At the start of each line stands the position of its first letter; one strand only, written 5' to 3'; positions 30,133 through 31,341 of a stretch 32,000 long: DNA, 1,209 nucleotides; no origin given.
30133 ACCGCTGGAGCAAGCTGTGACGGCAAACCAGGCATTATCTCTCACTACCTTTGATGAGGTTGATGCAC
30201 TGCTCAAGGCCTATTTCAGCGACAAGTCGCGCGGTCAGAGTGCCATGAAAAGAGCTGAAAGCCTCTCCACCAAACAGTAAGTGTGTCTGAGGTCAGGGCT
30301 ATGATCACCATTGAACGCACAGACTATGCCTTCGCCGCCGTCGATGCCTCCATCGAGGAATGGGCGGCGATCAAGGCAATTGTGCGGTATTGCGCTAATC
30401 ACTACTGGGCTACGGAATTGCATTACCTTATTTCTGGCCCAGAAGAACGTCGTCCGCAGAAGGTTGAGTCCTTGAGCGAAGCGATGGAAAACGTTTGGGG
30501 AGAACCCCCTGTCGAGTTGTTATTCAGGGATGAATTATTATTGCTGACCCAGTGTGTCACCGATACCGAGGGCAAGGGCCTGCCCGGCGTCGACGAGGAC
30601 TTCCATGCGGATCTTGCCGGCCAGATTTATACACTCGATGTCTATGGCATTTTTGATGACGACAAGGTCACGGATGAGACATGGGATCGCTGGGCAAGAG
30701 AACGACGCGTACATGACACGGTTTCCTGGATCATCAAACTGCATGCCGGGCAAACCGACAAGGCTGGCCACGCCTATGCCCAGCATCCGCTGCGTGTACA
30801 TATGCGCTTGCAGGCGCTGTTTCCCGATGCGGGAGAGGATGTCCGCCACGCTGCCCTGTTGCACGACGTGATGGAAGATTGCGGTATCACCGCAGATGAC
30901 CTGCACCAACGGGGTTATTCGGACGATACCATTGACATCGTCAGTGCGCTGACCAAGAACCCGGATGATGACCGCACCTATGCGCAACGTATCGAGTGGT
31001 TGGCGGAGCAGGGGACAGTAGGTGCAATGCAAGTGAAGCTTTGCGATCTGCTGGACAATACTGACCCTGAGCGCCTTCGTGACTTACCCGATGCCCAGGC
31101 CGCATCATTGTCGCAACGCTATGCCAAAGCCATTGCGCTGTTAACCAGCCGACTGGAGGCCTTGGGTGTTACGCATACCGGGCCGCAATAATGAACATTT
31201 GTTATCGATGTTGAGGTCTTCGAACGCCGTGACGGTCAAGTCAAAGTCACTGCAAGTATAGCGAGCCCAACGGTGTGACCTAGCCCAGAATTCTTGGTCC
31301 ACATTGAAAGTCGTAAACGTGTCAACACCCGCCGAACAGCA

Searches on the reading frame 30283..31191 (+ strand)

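Call 18: search_protein_families(library=pfam, proteins=[window:30283-31191:+], max_evalue=0.01)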
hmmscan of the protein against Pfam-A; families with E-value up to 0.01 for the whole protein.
window:30283-31191:+ (302 aa): 2 families
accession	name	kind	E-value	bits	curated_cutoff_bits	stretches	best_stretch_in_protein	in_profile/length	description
PF13328.12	HD_4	-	3.7e-06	27.2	27.2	1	148-226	3-77/156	HD domain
PF01966.28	HD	-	0.00032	21.4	22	1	165-259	1-115/116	HD domain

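Call 72: search_protein_families(library=pfam, proteins=[window:30283-31191:+], max_evalue=0.05)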
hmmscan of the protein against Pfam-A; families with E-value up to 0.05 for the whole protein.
window:30283-31191:+ (302 aa): 2 families
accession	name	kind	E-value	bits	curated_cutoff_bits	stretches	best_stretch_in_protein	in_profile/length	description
PF13328.12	HD_4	-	3.7e-06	27.2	27.2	1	148-226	3-77/156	HD domain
PF01966.28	HD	-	0.00032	21.4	22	1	165-259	1-115/116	HD domain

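Call 83: search_protein_families(library=padloc, proteins=[window:30283-31191:+], max_evalue=0.01)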
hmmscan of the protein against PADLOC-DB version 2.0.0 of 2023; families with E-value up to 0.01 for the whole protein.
window:30283-31191:+ (302 aa): 0 families
